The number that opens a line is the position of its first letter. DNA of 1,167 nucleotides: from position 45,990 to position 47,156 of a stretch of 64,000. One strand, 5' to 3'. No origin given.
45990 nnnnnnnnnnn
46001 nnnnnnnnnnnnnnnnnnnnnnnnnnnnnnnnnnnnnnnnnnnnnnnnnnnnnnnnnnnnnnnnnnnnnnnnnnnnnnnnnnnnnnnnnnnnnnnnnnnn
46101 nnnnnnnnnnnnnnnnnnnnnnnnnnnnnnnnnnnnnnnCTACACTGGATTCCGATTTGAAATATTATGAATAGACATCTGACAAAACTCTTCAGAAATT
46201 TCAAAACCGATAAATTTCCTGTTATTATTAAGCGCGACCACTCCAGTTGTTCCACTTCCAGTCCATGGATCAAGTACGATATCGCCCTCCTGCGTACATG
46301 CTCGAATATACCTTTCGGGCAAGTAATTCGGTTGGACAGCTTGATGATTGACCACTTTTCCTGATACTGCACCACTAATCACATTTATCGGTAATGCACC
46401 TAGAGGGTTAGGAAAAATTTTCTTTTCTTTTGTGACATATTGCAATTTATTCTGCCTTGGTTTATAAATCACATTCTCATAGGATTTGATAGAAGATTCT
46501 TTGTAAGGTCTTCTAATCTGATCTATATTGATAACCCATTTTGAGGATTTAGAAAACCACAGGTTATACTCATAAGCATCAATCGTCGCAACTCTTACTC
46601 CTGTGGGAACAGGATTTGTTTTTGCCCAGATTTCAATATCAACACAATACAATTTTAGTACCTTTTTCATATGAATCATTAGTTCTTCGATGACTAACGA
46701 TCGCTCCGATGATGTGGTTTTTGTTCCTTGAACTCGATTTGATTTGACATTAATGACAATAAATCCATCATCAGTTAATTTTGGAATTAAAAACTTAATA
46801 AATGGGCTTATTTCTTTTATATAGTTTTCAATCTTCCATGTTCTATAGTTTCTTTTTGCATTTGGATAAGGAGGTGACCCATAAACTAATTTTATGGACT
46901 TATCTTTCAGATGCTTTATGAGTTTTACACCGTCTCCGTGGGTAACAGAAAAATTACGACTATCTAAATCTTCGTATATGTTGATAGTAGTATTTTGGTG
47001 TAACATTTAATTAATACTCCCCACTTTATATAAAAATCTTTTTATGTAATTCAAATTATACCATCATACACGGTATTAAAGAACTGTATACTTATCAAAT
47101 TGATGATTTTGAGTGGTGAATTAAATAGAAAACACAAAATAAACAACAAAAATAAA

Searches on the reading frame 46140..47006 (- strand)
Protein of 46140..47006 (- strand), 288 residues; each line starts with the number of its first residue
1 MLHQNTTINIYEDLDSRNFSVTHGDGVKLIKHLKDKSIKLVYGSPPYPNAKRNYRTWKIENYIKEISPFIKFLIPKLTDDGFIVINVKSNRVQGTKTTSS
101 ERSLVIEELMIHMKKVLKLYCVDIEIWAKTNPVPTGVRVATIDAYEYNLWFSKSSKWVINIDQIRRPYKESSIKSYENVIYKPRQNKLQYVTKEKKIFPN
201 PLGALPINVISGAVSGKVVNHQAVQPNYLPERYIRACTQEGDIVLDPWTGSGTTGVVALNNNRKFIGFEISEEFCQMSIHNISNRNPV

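Call 17: search_protein_families(library=pfam, proteins=[window:46140-47006:-], max_evalue=0.001)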
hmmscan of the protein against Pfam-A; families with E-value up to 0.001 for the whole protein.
window:46140-47006:- (288 aa): 1 family
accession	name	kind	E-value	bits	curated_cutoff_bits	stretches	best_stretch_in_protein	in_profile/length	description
PF01555.25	N6_N4_Mtase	-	1.2e-42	146.8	26.7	1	38-278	1-219/221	DNA methylase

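Call 41: search_protein_families(library=padloc, proteins=[window:46140-47006:-], max_evalue=0.00001)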
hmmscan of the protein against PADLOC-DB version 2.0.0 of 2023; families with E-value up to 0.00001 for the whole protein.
window:46140-47006:- (288 aa): 52 families (the best 25 are shown)
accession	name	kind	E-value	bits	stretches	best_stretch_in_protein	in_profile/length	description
PDLC03387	MTase_II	-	2.7e-38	129.8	2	123-283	145-276/289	Type II methyltransferase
PDLC03371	MTase_II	-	3.2e-35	119.9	1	15-284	7-254/260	Type II methyltransferase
PDLC03353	MTase_II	-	3.3e-31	106.8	1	18-282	9-250/260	Type II methyltransferase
PDLC03299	MTase_II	-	2.1e-27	94.4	1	10-282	6-257/296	Type II methyltransferase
PDLC03323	MTase_II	-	7.6e-24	82.4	1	18-284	14-296/330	Type II methyltransferase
PDLC03260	MTase_II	-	2.9e-23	80.4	1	90-283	143-308/349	Type II methyltransferase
PDLC03350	MTase_II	-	5.1e-22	76.7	1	21-280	59-293/312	Type II methyltransferase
PDLC03216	MTase_II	-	5.1e-21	73.1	1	220-285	193-258/364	Type II methyltransferase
PDLC03714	oMTase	-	3.4e-20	70.6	1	24-283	9-258/279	orphan methyltransferase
PDLC03320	MTase_II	-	3.7e-19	67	1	17-282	31-274/289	Type II methyltransferase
PDLC03252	MTase_II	-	9.4e-18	62.6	1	220-279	291-350/365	Type II methyltransferase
PDLC03230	MTase_II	-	2.3e-17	61.3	1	21-283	38-283/360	Type II methyltransferase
PDLC03738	oMTase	-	4.7e-17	59.7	1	221-284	204-267/376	orphan methyltransferase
PDLC03246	MTase_II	-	6.2e-17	59.8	2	219-279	303-363/376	Type II methyltransferase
PDLC03339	MTase_II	-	1.3e-15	55.1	1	143-280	138-269/399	Type II methyltransferase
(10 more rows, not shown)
